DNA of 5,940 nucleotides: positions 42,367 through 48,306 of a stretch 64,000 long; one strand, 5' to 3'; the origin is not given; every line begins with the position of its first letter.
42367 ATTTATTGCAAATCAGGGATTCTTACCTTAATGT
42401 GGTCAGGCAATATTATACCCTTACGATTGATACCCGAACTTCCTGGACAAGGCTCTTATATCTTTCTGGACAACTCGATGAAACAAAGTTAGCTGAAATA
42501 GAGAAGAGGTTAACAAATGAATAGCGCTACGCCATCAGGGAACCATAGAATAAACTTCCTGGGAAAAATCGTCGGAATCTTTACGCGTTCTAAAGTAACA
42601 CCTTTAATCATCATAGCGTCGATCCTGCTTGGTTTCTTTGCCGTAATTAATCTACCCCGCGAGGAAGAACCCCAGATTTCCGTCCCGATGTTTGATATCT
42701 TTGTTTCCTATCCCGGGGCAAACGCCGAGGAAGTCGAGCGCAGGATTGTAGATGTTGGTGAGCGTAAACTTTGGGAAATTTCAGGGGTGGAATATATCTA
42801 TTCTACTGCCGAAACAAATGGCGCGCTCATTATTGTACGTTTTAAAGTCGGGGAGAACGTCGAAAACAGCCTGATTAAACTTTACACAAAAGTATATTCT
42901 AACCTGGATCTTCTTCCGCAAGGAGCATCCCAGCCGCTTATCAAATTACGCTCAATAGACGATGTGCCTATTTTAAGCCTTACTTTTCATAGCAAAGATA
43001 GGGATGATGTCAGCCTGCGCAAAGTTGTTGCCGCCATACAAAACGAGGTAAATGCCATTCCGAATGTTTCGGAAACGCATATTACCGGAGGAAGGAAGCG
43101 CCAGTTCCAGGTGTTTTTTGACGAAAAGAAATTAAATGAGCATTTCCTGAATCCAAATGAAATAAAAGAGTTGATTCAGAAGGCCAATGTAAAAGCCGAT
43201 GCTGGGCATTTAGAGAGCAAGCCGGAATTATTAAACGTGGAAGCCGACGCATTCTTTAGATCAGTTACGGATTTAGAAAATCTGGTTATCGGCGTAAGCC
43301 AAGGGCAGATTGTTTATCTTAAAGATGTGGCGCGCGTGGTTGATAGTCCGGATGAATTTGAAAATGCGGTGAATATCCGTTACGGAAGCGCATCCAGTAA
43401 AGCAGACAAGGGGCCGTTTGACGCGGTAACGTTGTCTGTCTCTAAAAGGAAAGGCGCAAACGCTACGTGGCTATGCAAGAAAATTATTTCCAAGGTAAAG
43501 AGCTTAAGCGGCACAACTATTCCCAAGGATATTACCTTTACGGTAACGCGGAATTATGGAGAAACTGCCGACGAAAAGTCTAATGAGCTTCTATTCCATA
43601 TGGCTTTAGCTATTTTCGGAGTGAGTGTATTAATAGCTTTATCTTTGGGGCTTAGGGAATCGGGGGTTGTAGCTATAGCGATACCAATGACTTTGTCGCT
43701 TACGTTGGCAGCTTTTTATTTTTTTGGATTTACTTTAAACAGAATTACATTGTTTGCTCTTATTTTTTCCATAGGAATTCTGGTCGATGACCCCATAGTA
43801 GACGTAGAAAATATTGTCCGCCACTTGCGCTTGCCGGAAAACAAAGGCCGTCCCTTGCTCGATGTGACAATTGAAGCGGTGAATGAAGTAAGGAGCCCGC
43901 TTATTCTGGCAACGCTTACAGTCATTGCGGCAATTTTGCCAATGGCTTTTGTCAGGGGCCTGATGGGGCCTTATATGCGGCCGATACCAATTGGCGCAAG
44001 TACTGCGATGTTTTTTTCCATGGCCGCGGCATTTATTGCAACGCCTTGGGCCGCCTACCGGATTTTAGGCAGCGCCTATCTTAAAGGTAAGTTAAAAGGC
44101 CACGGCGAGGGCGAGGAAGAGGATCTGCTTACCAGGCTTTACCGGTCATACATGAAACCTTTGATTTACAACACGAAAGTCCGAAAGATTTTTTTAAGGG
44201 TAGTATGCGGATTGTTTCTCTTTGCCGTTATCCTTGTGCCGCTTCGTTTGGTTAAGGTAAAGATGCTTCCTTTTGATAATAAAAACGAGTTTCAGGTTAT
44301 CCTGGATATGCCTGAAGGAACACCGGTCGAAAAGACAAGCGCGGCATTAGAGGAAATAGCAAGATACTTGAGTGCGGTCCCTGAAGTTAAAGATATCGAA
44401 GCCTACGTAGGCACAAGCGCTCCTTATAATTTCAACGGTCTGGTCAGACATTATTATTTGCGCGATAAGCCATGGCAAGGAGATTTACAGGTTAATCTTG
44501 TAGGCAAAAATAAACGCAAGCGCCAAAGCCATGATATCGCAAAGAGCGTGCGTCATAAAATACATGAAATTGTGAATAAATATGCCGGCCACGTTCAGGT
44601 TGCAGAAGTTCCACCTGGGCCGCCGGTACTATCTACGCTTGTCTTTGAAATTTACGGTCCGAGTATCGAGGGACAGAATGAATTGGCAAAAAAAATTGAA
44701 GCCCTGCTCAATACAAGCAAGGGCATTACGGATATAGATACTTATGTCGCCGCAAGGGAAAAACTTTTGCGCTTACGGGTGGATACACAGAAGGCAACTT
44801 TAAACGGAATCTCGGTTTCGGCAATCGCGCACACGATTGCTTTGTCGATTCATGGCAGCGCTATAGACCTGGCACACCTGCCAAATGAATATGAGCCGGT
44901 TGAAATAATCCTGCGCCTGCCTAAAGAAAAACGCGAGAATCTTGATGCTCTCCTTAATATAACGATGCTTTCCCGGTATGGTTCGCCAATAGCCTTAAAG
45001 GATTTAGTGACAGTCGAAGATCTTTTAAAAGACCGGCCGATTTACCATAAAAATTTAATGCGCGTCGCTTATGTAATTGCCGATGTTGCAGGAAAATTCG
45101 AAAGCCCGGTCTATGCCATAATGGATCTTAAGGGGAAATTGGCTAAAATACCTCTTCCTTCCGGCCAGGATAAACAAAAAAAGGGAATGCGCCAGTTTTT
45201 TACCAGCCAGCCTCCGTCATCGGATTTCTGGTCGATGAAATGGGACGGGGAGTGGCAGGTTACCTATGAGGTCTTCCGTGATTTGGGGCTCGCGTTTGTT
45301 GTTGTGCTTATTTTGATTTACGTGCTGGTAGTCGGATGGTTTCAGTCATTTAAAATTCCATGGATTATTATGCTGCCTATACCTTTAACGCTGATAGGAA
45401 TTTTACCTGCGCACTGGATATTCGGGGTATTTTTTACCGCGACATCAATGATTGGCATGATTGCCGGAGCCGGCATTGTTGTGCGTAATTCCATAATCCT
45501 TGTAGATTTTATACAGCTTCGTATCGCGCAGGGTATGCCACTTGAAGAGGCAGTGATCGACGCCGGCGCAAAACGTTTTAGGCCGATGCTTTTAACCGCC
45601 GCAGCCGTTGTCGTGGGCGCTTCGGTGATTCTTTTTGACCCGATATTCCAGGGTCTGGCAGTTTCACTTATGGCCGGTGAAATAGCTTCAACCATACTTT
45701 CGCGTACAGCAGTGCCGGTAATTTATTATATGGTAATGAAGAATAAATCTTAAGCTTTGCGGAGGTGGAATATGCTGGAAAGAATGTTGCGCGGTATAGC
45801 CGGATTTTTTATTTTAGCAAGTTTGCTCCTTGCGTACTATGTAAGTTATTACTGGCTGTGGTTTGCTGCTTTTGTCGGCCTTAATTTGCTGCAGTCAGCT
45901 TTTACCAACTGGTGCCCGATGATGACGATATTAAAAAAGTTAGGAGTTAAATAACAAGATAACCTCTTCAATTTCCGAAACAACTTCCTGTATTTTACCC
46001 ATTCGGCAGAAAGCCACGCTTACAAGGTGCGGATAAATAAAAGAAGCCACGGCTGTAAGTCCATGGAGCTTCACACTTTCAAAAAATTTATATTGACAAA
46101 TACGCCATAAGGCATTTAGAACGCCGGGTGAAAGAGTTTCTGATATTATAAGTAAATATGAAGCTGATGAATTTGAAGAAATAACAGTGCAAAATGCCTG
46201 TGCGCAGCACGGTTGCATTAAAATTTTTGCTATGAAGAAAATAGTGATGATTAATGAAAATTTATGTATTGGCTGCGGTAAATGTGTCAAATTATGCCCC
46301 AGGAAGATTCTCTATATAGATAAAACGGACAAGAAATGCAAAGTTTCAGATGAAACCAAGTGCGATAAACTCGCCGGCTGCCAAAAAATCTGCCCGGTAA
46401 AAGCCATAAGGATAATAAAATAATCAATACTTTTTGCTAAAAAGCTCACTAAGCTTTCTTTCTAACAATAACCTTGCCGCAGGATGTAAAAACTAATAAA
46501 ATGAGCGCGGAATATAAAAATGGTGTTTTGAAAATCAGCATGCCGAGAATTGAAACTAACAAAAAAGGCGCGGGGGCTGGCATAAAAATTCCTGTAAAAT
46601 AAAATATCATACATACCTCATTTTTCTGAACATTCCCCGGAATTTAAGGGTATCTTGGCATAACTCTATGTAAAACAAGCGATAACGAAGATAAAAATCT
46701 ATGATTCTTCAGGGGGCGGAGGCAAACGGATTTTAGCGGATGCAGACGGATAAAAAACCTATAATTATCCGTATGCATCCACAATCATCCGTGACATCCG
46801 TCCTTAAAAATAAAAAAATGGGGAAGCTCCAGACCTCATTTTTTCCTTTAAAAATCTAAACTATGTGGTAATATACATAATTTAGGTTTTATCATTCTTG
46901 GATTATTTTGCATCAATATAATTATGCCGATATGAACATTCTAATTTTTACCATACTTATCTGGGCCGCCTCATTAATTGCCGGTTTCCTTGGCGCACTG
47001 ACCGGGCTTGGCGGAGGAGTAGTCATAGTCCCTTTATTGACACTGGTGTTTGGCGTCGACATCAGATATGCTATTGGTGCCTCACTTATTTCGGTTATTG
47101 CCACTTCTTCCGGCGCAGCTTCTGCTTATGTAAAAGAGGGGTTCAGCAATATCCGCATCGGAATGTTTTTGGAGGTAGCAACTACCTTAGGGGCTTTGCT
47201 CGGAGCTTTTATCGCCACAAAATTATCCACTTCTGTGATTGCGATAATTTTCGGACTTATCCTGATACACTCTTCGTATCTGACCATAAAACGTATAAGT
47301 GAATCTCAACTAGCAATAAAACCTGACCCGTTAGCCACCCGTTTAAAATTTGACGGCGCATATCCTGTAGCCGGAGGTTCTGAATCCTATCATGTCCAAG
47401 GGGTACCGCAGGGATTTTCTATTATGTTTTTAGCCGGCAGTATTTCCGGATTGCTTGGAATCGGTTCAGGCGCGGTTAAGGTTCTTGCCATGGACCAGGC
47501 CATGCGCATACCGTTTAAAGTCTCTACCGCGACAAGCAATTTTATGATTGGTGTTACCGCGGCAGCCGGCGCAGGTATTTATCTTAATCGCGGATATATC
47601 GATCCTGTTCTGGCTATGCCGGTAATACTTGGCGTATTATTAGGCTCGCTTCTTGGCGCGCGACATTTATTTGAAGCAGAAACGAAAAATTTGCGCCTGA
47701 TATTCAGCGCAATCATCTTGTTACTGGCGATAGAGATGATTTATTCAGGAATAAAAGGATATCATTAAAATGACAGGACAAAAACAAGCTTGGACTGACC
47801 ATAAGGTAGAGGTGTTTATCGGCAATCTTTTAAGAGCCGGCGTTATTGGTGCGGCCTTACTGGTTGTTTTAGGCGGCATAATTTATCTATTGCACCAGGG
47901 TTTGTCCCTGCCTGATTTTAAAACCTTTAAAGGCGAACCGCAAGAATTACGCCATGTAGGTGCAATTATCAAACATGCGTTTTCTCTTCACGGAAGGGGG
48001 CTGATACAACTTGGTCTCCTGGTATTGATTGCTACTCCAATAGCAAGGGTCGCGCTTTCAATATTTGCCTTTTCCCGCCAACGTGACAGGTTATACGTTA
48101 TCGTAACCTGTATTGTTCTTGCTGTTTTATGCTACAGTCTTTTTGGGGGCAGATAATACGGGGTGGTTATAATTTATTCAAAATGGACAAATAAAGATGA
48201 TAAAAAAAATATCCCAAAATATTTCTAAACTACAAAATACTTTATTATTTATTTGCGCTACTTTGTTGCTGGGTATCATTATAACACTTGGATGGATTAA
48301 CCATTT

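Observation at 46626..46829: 204-bp near-identical repeat in three co-oriented copies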

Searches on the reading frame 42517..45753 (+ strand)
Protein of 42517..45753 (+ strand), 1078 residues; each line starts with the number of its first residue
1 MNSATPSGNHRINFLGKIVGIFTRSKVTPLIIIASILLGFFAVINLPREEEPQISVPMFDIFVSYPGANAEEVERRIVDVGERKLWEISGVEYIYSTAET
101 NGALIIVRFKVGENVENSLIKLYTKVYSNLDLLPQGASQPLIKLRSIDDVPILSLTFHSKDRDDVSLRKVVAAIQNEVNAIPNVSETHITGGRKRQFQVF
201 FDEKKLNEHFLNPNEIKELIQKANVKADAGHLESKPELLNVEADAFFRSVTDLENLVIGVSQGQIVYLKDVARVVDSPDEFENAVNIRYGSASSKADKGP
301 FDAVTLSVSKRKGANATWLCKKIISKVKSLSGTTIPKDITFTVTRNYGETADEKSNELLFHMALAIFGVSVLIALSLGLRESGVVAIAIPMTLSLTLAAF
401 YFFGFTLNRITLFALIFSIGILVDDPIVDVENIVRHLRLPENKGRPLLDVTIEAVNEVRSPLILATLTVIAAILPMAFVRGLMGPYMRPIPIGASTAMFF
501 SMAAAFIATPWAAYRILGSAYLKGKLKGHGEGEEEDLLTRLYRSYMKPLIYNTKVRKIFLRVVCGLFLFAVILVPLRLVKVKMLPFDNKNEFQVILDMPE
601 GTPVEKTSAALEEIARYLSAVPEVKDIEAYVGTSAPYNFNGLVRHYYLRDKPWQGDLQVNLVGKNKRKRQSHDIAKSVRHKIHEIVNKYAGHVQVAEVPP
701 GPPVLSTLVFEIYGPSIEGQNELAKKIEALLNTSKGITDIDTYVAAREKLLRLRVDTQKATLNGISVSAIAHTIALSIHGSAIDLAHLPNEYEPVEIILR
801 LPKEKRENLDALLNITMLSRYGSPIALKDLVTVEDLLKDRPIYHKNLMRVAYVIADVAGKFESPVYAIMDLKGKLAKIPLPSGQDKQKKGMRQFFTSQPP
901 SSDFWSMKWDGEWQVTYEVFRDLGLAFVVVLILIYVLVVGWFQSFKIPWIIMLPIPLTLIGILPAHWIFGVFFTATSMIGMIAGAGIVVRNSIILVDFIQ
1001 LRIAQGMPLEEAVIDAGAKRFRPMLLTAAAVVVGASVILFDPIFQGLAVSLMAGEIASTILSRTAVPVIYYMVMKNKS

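Call 26: find_encoding_contigs(protein=window:42517-45753:+, flank=10000, max_places=10)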
Protein window:42517-45753:+ (1078 aa): 2 contigs read that carry it; 1 place shown.
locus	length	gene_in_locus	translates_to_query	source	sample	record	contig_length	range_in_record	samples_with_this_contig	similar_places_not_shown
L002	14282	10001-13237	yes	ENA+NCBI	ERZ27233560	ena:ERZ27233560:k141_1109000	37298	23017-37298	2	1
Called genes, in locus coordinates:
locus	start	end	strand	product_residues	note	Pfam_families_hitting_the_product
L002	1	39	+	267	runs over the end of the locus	PF13175:AAA_15 (faint), PF13476:AAA_23 (faint), PF00005:ABC_tran, PF13304:AAA_21 (faint)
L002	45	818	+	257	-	PF01061:ABC2_membrane, PF12698:ABC2_membrane_3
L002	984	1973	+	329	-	PF13421:Band_7_1, PF01145:Band_7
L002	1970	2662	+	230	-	PF25058:ARM_TT21 (faint), PF13428:TPR_14 (faint), PF14559:TPR_19 (faint)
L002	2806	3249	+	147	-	PF01047:MarR, PF12802:MarR_2 (weak)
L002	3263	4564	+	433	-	PF02321:OEP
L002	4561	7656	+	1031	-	PF00873:ACR_tran, PF03176:MMPL (weak)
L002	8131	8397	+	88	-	PF01022:HTH_5, PF12840:HTH_20 (weak), PF01978:TrmB (weak)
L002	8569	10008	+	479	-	PF02321:OEP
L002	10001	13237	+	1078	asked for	PF00873:ACR_tran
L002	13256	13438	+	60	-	PF11127:YgaP-like_TM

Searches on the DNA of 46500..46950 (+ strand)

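Call 6: search_rna_families(source=window, start=46500, end=46950, threshold=evalue, max_evalue=10)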
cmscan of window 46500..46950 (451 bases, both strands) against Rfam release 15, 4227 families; matches with E-value up to 10: 10.
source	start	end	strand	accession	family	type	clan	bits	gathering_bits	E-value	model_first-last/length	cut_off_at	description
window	46834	46901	-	RF00268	snoZ7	Gene; snRNA; snoRNA; CD-box;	CL00057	22.9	43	0.1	1-78/78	no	Small nucleolar RNA snoZ7/snoR77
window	46806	46902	-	RF01480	rli52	Cis-reg;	-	18.7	70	2.9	1-95/95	no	Listeria sRNA rli52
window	46525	46556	-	RF01315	CRISPR-DR2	Gene; CRISPR;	CL00014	16.7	37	3.1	1-30/30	no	CRISPR RNA direct repeat element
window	46732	46780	-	RF03704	MIR4380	Gene; miRNA;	-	15.9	83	2.6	1-82/82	no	MIR4380 microRNA precursor family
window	46726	46792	-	RF04145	MIR8706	Gene; miRNA;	-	15.6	95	4.1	1-101/101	no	MIR8706 microRNA precursor family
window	46851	46890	-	RF03637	mir-5879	Gene; miRNA;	-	14.4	97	5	16-61/76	no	mir-5879 microRNA precursor family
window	46738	46786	+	RF03704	MIR4380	Gene; miRNA;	-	14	83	8.5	1-82/82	no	MIR4380 microRNA precursor family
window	46851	46890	+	RF03637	mir-5879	Gene; miRNA;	-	13.7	97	8.3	16-61/76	no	mir-5879 microRNA precursor family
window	46733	46786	+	RF02768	Ysr155_RyfD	Gene; sRNA;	-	13.5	42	4.1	1-140/140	no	Yersinia sRNA 155(RyfD)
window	46564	46596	+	RF00140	Alpha_RBS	Cis-reg;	-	11.2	38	4.1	1-110/110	no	Alpha operon ribosome binding site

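Call 62: search_dna_similar(query=window:46626-46832:+, collection=plasmids, mode=distant, max_evalue=0.01, max_rows=10)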
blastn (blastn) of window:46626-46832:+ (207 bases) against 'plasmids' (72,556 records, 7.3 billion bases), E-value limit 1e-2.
No match.

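Call 63: search_dna_similar(query=window:46626-46832:+, collection=phages, mode=distant, max_evalue=0.01, max_rows=10)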
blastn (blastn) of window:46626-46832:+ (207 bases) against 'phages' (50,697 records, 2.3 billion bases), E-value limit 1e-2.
No match.

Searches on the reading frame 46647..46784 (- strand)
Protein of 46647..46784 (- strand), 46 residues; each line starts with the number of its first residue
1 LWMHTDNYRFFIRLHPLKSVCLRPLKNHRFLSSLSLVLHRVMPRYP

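Call 24: find_homologous_proteins(query=window:46647-46784:-, max_evalue=1)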
Query seq(46 aa): no candidate shares three 5-residue words with the query. No homologue found.

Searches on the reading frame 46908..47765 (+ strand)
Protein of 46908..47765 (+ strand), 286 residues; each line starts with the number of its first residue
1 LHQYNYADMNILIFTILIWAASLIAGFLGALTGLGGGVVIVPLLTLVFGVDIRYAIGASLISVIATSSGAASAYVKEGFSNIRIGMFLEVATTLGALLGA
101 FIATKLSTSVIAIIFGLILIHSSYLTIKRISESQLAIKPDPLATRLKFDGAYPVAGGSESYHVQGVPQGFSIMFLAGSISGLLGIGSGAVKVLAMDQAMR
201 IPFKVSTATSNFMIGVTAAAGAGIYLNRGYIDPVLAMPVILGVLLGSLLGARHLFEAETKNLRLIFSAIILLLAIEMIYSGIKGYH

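Call 30: find_encoding_contigs(protein=P0008, flank=10000, max_places=10)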
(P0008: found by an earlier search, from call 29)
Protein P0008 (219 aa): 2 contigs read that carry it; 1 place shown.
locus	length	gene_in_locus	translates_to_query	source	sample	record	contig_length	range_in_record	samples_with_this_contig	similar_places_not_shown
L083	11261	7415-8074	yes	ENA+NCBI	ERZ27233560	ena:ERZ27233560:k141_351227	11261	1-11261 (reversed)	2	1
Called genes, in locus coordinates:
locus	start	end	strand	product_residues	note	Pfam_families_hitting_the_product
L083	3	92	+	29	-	?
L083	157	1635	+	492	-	PF00390:malic, PF03949:Malic_M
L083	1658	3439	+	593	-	PF13174:TPR_6 (faint), PF00515:TPR_1 (weak), PF00515:TPR_1, PF07719:TPR_2 (weak), PF13181:TPR_8 (weak), PF25063:ARM_TT21_C (weak), PF14559:TPR_19 (weak), PF00515:TPR_1 (weak), +8 more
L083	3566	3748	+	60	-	-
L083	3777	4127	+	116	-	PF04343:DUF488, PF22751:DUF488-N3a, PF22752:DUF488-N3i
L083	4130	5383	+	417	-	PF07992:Pyr_redox_2, PF00070:Pyr_redox, PF22366:NDH2_C (weak)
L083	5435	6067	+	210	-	PF02163:Peptidase_M50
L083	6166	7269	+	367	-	PF04055:Radical_SAM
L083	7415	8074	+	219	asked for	PF13386:DsbD_2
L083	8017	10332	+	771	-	PF01564:Spermine_synth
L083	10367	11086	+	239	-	PF12801:Fer4_5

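Call 50: find_encoding_contigs(protein=L083:10367-11086:+, flank=10000, max_places=10)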
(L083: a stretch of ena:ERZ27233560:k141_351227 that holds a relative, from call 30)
Protein L083:10367-11086:+ (239 aa): 2 contigs read that carry it; 1 place shown.
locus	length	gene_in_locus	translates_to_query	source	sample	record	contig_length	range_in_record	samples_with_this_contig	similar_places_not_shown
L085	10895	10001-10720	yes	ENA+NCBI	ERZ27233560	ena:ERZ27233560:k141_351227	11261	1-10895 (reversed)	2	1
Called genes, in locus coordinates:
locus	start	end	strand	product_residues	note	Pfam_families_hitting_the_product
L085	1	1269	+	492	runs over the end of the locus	PF00390:malic, PF03949:Malic_M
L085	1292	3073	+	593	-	PF13174:TPR_6 (faint), PF00515:TPR_1 (weak), PF00515:TPR_1, PF07719:TPR_2 (weak), PF13181:TPR_8 (weak), PF25063:ARM_TT21_C (weak), PF14559:TPR_19 (weak), PF00515:TPR_1 (weak), +8 more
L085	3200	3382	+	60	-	-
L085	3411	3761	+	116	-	PF04343:DUF488, PF22751:DUF488-N3a, PF22752:DUF488-N3i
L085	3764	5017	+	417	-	PF07992:Pyr_redox_2, PF00070:Pyr_redox, PF22366:NDH2_C (weak)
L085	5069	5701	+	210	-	PF02163:Peptidase_M50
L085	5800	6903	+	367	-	PF04055:Radical_SAM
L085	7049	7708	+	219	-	PF13386:DsbD_2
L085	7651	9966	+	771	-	PF01564:Spermine_synth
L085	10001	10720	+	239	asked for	PF12801:Fer4_5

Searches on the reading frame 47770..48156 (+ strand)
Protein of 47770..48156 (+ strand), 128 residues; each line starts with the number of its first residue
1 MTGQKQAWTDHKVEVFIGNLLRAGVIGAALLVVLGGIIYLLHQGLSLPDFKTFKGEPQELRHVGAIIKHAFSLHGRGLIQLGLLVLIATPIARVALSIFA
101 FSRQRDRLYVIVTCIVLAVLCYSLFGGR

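Call 11: find_encoding_contigs(protein=window:47770-48156:+, flank=10000, max_places=10)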
Protein window:47770-48156:+ (128 aa): 2 contigs read that carry it; 1 place shown.
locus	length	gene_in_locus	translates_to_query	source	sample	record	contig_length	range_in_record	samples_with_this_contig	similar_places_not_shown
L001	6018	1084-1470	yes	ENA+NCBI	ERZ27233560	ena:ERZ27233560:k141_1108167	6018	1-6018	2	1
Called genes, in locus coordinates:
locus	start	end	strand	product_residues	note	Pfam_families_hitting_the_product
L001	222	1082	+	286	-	PF01925:TauE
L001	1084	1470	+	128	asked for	PF07843:DUF1634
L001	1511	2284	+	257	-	-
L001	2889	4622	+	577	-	PF13431:TPR_17 (faint), PF00515:TPR_1 (faint), PF07719:TPR_2 (faint), PF13176:TPR_7 (faint), PF13181:TPR_8 (faint), PF13374:TPR_10 (faint), PF13424:TPR_12 (faint), PF13428:TPR_14 (faint), +2 more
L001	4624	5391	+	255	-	PF00535:Glycos_transf_2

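Call 29: list_cluster_members(proteins=[window:46908-47765:+, window:47770-48156:+, window:48197-48970:+, window:42517-45753:+, window:54225-56006:+, window:56697-57950:+, window:58733-59836:+, window:59982-60641:+])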
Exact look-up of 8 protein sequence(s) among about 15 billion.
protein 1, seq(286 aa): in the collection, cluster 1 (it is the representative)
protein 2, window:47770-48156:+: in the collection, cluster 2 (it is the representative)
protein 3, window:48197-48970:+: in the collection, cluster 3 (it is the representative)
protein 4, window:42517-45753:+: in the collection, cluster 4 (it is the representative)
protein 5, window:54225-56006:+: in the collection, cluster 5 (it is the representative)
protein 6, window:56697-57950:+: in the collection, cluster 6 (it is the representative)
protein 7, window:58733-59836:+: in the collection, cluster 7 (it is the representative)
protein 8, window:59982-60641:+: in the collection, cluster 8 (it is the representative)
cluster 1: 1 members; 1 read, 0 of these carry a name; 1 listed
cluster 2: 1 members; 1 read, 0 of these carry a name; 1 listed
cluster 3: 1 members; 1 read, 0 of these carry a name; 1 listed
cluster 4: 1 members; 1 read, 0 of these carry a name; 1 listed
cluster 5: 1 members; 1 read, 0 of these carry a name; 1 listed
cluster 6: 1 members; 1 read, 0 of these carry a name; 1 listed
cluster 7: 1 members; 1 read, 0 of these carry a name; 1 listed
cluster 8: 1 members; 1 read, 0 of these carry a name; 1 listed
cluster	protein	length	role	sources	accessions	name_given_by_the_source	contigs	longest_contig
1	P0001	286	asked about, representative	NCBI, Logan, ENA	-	-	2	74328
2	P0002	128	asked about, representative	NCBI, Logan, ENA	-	-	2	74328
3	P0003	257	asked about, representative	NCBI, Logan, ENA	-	-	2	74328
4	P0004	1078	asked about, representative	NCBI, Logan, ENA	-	-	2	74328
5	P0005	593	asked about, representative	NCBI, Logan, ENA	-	-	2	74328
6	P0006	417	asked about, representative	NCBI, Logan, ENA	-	-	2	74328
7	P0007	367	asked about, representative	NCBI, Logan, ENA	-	-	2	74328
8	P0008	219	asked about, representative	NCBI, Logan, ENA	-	-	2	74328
